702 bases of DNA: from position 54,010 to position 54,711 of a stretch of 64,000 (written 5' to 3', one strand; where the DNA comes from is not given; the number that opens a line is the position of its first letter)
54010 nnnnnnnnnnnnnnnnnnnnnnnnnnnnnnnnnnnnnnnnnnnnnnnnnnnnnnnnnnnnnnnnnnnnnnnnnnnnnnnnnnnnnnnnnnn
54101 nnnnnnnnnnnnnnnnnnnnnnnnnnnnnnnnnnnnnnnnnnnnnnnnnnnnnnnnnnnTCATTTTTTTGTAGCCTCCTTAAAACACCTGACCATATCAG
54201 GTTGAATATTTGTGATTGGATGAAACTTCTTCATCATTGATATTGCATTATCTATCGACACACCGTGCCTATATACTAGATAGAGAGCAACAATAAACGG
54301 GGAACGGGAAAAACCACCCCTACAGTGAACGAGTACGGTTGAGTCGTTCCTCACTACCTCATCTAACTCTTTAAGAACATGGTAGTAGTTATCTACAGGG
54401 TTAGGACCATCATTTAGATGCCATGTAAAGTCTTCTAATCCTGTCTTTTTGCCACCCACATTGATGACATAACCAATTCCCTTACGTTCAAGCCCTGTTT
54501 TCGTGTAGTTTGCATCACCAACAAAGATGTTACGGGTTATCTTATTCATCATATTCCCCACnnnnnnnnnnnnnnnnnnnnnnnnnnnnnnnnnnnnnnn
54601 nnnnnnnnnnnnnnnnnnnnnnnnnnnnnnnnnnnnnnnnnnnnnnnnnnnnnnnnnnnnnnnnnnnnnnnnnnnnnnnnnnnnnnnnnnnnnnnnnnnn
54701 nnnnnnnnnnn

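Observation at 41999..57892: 16-kb glycan island lacking the promoter motif and encoding a complete sedoheptulose-7-P to NDP-heptose route with a DUSP-type phosphatase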

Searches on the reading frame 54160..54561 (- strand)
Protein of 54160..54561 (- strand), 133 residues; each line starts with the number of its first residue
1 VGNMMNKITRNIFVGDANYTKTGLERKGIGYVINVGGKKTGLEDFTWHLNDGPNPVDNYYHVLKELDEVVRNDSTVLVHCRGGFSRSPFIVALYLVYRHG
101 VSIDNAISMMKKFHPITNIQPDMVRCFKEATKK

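Call 5: search_protein_families(library=pfam, proteins=[window:54160-54561:-], max_evalue=0.01)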
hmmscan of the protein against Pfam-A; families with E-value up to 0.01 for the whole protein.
window:54160-54561:- (133 aa): 5 families
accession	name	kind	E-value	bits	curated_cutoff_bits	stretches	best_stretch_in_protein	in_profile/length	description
PF00782.25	DSPc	-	2.8e-13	50.3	33.5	1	20-116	10-116/133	Dual specificity phosphatase, catalytic domain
PF22784.1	PTP-SAK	-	3.5e-05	24.3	27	1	63-103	77-116/153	Swiss Army Knife protein, DSP-PTPase phosphatase domain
PF05706.17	CDKN3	-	6.5e-05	23.1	20.7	1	47-102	106-163/168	Cyclin-dependent kinase inhibitor 3 (CDKN3)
PF22785.1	Tc-R-P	-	0.00017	22.5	27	1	49-97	54-103/106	Polymorphic toxin system, DSP-PTPase phosphatase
PF00102.32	Y_phosphatase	-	0.00093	19.3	20.9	1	46-124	141-219/234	Protein-tyrosine phosphatase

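Call 6: search_protein_families(library=ncbifam, proteins=[window:54160-54561:-], max_evalue=0.01)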
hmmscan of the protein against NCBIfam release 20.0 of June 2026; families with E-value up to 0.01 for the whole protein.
window:54160-54561:- (133 aa): 1 family
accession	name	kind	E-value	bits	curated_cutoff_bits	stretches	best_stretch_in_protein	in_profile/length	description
NF009025.0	PRK12361.1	equivalog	4.3e-05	21.9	505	1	61-100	162-201/546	hypothetical protein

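Call 13: find_related_loci(query=window:54160-54561:-, collection=viral_contigs, flank=10000)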
Query window:54160-54561:- (133 aa) in viral_contigs; peptide patterns used: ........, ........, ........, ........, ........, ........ (x = any residue, [..] = any of these).
9 stretches matched a pattern, but none encodes a relative of the query by tblastn (E <= 1e-3).

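Call 19: find_homologous_proteins(query=window:54160-54561:-, max_evalue=0.001)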
Query window:54160-54561:- (133 aa): 11 proteins with E <= 0.001 among 14 candidates.
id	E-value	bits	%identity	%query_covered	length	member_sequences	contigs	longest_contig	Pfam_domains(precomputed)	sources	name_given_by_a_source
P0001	5.7e-84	297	100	98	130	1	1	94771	PF00782.26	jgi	-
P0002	1.1e-24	105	44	95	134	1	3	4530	PF00782.26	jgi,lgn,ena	-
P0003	1.7e-24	104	44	95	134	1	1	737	PF00782.26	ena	-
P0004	1.9e-24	104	45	91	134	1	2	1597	PF22784.2,PF00782.26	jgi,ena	-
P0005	2.1e-24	104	44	94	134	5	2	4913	PF00782.26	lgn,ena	-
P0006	1.2e-23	102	42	94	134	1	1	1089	PF00782.26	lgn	-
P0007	1.3e-23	102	46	91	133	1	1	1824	PF00782.26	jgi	-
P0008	2.2e-23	101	44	95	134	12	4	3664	PF00782.26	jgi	-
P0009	1.5e-21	95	40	91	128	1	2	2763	PF00782.26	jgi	-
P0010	1.2e-19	89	46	91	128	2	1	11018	PF00782.26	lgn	-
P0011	1.3e-8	53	37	91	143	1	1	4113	PF00782.26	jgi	jgi:hypothetical protein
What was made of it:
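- Checked: Only 64 kb of a 94.8-kb contig is visible (call 19).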

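Call 20: find_encoding_contigs(protein=P0001, flank=10000, max_places=3)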
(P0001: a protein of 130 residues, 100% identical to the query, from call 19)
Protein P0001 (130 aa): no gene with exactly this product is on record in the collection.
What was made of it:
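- Tried and rejected: Exact look-up of P0001: not on record (call 20).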

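Call 21: find_encoding_contigs(protein=P0010, flank=10000, max_places=3)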
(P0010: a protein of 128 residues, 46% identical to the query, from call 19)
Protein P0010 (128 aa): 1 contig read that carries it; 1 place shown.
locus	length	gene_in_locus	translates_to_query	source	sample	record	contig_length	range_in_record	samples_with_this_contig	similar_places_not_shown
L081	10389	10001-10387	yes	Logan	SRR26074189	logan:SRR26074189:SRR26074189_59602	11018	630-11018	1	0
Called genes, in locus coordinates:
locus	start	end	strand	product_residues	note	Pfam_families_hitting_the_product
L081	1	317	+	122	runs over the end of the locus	-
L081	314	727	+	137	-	-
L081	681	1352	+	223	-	PF00535:Glycos_transf_2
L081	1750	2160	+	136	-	-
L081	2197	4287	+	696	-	PF13229:Beta_helix, PF05048:NosD, PF09956:Phage_cement_2 (faint)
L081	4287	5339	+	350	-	-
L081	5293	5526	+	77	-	-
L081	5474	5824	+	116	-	-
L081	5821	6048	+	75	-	-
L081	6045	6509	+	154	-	-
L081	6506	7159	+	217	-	-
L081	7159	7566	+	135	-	-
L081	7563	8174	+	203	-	-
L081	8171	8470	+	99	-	-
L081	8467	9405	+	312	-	PF00288:GHMP_kinases_N, PF08544:GHMP_kinases_C (weak)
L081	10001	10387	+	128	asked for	PF00782:DSPc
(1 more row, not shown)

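Call 22: find_encoding_contigs(protein=P0011, flank=10000, max_places=3)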
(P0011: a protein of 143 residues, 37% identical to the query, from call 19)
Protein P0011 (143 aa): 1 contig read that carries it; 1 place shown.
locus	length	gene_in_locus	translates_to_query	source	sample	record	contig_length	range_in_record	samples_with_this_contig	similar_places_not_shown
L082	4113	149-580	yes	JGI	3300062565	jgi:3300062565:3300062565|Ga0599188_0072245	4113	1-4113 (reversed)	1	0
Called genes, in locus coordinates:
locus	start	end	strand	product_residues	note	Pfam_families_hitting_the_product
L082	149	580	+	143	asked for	PF00782:DSPc (weak)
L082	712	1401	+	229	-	PF01541:GIY-YIG (weak)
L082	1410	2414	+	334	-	-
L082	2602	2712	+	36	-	-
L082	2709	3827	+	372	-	PF01223:Endonuclease_NS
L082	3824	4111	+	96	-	?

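Call 23: find_encoding_contigs(protein=P0005, flank=10000, max_places=3)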
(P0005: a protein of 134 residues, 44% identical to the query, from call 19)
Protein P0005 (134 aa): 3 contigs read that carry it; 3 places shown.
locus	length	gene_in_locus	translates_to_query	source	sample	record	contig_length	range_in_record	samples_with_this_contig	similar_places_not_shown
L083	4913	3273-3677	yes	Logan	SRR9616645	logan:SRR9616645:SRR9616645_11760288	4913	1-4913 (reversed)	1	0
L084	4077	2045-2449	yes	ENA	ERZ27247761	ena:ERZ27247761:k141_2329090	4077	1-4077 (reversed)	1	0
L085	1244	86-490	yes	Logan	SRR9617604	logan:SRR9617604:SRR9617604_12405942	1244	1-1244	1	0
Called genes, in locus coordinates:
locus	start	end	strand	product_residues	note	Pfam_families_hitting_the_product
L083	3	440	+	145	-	?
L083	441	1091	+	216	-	-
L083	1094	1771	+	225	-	-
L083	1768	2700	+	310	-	PF00288:GHMP_kinases_N, PF08544:GHMP_kinases_C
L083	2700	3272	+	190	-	PF13580:SIS_2 (weak)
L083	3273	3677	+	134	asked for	PF00782:DSPc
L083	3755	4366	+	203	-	PF00923:TAL_FSA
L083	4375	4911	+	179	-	?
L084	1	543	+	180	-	?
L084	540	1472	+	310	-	PF00288:GHMP_kinases_N, PF08544:GHMP_kinases_C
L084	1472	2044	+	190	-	PF13580:SIS_2 (weak)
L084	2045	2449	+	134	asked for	PF00782:DSPc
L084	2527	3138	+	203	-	PF00923:TAL_FSA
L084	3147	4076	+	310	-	?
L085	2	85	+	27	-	?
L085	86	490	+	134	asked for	PF00782:DSPc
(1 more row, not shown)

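Call 24: find_encoding_contigs(protein=P0002, flank=10000, max_places=3)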
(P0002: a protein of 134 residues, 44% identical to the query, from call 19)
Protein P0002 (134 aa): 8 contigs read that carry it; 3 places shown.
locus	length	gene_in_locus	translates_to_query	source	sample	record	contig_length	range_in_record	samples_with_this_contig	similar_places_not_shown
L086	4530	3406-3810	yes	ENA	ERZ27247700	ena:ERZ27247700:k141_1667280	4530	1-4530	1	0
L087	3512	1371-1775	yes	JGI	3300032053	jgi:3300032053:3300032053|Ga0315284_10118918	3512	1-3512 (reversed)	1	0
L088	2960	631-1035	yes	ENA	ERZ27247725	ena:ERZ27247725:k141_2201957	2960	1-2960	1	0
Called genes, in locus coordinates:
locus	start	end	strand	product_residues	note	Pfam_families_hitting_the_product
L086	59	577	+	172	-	-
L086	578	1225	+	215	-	-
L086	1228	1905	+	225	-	-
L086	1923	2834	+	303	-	PF00288:GHMP_kinases_N, PF08544:GHMP_kinases_C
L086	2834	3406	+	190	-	-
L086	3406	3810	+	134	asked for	PF00782:DSPc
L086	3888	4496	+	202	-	PF00923:TAL_FSA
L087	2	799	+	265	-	?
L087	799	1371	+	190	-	-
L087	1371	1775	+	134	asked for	PF00782:DSPc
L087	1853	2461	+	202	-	PF00923:TAL_FSA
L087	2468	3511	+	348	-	?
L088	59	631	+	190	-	-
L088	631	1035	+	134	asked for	PF00782:DSPc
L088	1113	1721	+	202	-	PF00923:TAL_FSA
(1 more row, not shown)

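Call 25: find_encoding_contigs(protein=P0009, flank=10000, max_places=3)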
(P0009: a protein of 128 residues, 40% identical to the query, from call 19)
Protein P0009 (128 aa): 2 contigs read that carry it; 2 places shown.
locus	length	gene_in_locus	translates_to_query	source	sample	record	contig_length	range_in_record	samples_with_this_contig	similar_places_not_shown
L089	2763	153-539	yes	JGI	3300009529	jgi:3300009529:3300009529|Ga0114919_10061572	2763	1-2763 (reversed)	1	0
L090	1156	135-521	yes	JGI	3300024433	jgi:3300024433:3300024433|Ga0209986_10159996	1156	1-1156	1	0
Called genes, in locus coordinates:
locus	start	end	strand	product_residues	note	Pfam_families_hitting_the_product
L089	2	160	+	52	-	?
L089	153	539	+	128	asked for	PF00782:DSPc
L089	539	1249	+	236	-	PF00923:TAL_FSA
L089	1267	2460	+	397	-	PF00535:Glycos_transf_2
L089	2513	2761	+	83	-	?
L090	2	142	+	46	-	?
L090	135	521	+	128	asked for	PF00782:DSPc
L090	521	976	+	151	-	PF00923:TAL_FSA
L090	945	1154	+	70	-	?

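Call 26: find_encoding_contigs(protein=P0008, flank=10000, max_places=3)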
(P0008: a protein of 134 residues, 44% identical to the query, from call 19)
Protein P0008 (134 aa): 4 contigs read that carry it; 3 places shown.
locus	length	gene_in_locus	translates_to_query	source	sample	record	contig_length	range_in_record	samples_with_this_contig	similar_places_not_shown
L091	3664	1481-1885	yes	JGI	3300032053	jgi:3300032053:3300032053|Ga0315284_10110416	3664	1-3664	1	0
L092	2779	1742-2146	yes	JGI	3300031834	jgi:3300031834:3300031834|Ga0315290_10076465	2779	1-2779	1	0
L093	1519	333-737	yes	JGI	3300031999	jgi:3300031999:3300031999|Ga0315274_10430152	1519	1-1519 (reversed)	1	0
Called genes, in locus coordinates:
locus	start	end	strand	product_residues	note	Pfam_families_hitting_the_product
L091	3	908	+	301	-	?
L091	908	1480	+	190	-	-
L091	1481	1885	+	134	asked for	PF00782:DSPc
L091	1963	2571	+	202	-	PF00923:TAL_FSA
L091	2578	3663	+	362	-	?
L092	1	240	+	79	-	?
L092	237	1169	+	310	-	PF00288:GHMP_kinases_N, PF08544:GHMP_kinases_C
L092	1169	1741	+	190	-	-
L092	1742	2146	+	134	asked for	PF00782:DSPc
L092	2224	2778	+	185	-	?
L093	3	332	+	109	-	?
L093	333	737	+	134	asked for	PF00782:DSPc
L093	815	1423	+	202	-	PF00923:TAL_FSA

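Call 35: search_solved_structures(query=window:54160-54561:-, max_evalue=0.01, show_alignments=2)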
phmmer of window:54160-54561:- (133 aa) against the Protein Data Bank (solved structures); distinct sequences matched with E-value up to 0.01: 73 (the best 60 are shown).
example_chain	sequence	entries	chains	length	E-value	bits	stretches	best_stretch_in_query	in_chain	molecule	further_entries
3f81_A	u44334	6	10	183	3.1e-08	37.1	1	66-113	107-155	Dual specificity protein phosphatase 3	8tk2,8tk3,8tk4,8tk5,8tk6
1vhr_A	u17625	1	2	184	3.2e-08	37.1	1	66-113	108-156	HUMAN VH1-RELATED DUAL-SPECIFICITY PHOSPHATASE VHR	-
9dj9_A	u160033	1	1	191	3.5e-08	37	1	66-113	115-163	Dual specificity protein phosphatase 3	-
8to0_Fx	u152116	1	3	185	1.2e-07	35.2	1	70-113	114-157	Dual specificity protein phosphatase 3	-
5z59_A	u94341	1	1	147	2e-07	34.5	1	41-128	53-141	Protein-tyrosine phosphatase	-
5z5a_A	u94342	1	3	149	2.1e-07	34.5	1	42-128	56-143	Protein-tyrosine phosphatase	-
1j4x_A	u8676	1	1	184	8.3e-07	32.5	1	66-113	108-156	DUAL SPECIFICITY PROTEIN PHOSPHATASE 3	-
5z5b_A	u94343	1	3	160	1.5e-06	31.7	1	41-128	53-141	Protein-tyrosine phosphatase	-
2hcm_A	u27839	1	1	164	4.1e-06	30.3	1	24-117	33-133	Dual specificity protein phosphatase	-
4yr8_G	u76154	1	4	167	5.4e-06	29.9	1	8-116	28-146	Dual specificity protein phosphatase 16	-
9e9l_A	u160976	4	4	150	6.5e-06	29.6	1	38-122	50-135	ShufPTP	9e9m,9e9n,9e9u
3lj8_A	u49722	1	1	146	1.2e-05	28.8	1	9-122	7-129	Tyrosine-protein phosphatase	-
3rgo_A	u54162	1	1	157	2.5e-05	27.8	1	75-132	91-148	Protein-tyrosine phosphatase mitochondrial 1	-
2i6i_A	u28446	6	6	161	2.6e-05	27.7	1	38-115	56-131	Sulfolobus solfataricus protein tyrosine phosphatase | protein tyrosine phosphatase | SsoPTP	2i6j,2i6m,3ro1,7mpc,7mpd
4d3p_A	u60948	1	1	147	2.6e-05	27.7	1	16-116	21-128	DUAL SPECIFICITY PROTEIN PHOSPHATASE 19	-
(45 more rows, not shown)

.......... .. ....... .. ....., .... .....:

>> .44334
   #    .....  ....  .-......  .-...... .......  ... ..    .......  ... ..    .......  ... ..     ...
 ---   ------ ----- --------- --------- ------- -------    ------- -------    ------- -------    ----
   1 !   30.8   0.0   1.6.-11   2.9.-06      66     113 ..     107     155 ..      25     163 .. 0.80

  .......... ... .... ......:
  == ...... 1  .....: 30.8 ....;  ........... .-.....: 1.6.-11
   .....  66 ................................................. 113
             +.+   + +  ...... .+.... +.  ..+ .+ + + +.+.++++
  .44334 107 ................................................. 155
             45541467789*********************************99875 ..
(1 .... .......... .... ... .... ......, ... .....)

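Call 57: predict_structure(alignment_id=A3)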
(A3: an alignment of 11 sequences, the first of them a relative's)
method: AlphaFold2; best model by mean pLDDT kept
length: 130 residues; sequences in the alignment: 11
mean_pLDDT: 95.5   pTM: 0.90
mean pLDDT of the five models: 95.5, 95.1, 92.2, 90.9, 90.8
residues with pLDDT >= 90: 124; 70-90: 5; 50-70: 1; < 50: 0
segments of 3 or more residues with pLDDT < 50: none
pLDDT, mean of each block of 10 residues (from residue 1): 95 96 98 95 96 96 97 97 98 94 97 97 86
secondary structure, 60 per line:
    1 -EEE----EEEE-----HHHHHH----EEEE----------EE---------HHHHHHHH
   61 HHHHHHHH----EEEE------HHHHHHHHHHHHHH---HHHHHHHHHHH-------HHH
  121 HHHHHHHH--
elements in order: E2-4 E9-12 H18-23 E28-31 H53-68 E73-76 H83-96 H100-110 H118-128
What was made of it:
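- The DSP has no membrane segment (call 57).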

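Call 61: fold_search(model_id=the predicted structure, library=pdb)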
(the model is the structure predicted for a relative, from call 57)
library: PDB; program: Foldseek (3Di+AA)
matches with E <= 10: 1234; with E <= 0.001: 265
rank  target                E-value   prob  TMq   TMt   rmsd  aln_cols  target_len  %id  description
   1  4yr8_D                4.0e-10  1.00  0.88  0.81   2.3       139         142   23  Crystal structure of JNK in complex with a regulator protein (released 2016-03-16)
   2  1zzw_A                5.2e-10  1.00  0.84  0.75   2.9       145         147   21  Crystal Structure of catalytic domain of Human MAP Kinase Phosphatase 5 (released 2006-07-04)
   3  7y4c_A                6.0e-10  1.00  0.84  0.74   2.8       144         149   22  Crystal structure of DUSP10 (released 2023-06-21)
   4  4jmk_B                8.3e-10  1.00  0.87  0.79   2.3       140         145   20  Structure of dusp8 (released 2014-02-26)
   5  2oud                  8.3e-10  1.00  0.82  0.62   2.9       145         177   23  Crystal structure of the catalytic domain of human MKP5 (released 2007-08-07)
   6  2nt2_A                9.4e-10  1.00  0.86  0.79   2.5       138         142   21  Crystal Structure of Slingshot phosphatase 2 (released 2007-06-05)
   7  7y4e_A                1.1e-09  1.00  0.87  0.76   2.4       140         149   23  Crystal structure of DUSP10 mutant_N130A (released 2023-06-21)
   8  9bpn_B                1.3e-09  1.00  0.83  0.74   2.9       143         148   22  Crystal structure of the allosteric MKP5 mutant Y435W (released 2025-05-14)
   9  4yr8_B                1.8e-09  1.00  0.88  0.81   2.2       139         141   23  Crystal structure of JNK in complex with a regulator protein (released 2016-03-16)
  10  9nym_A                2.1e-09  1.00  0.83  0.74   3.0       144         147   21  Crystal structure of an MKP5 allosteric loop mutant, N448A (released 2025-07-30)
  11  4yr8_H                2.2e-09  1.00  0.88  0.80   2.2       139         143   23  Crystal structure of JNK in complex with a regulator protein (released 2016-03-16)
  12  2r0b                  2.2e-09  1.00  0.83  0.73   3.0       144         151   20  Crystal structure of human tyrosine phosphatase-like serine/threonine/tyrosine-interacting protein (released 2007-08-28)
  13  4jmk_A                2.7e-09  1.00  0.87  0.75   2.4       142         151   20  Structure of dusp8 (released 2014-02-26)
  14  4y2e_D                3.1e-09  1.00  0.86  0.78   2.7       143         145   20  Crystal structure of the catalytic domain of human dual-specificity phosphatase 7 (C232S) (released 2015-06-03)
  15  5y16_B                3.1e-09  1.00  0.82  0.74   3.1       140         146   21  Crystal structure of human DUSP28(Y102H) (released 2017-11-22)
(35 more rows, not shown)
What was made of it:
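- On Dual-specificity phosphatase (Pfam DSPc, PF00782): Foldseek gives TM 0.82-0.88 to DUSP8/10/16 and Slingshot (calls 57, 61).
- Closest known: DSP-fold phosphatases with non-protein substrates. Different: The nearest matches are generic DUSPs (calls 35, 61).
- The DSP AF2 model has pLDDT 95.5 and matches DUSP catalytic domains at TM about 0.85 (calls 57, 61). The fold and sequence are closest to protein-directed DUSPs such as VHR, MKPs and archaeal PTPs (calls 35, 61).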

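Call 67: find_related_loci(query=A3, collection=genome_contigs, flank=6000)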
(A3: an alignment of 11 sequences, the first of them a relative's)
Query A3 (130 aa) in genome_contigs; peptide patterns used: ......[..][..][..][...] (x = any residue, [..] = any of these).
13 stretches matched a pattern; 1 encode a relative of the query (tblastn E <= 1e-3); 1 distinct loci.
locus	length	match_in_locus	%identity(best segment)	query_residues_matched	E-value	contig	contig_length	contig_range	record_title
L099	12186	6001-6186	44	48-109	4e-13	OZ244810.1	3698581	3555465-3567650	MAG: Dehalococcoidia bacterium isolate 41c7b0a6-756e-404d-987c-16126d27c4c6 genome assembly, chromosome: 1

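Call 86: find_related_loci(query=A3, collection=metagenome_contigs, flank=5000)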
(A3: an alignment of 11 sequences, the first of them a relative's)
Query A3 (130 aa) in metagenome_contigs; peptide patterns used: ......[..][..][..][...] (x = any residue, [..] = any of these).
21 stretches matched a pattern; 11 encode a relative of the query (tblastn E <= 1e-3); 11 distinct loci.
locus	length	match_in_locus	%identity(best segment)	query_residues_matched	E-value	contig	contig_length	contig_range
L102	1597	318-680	45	2-122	1e-31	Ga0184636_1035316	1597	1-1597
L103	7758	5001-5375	44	2-126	5e-31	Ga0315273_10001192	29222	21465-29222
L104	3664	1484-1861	44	1-126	3e-30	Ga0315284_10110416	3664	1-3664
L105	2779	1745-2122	44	1-126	3e-30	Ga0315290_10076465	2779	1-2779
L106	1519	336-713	44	1-126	2e-30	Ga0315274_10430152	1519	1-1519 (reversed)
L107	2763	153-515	40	1-121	3e-28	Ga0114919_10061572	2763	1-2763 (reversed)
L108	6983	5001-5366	41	1-121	5e-26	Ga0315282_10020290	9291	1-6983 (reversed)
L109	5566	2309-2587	47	1-92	2e-20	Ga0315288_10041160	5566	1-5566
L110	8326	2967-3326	31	1-121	4e-15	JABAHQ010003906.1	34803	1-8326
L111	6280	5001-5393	31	2-120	8e-15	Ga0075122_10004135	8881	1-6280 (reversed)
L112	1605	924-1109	41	48-109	1e-11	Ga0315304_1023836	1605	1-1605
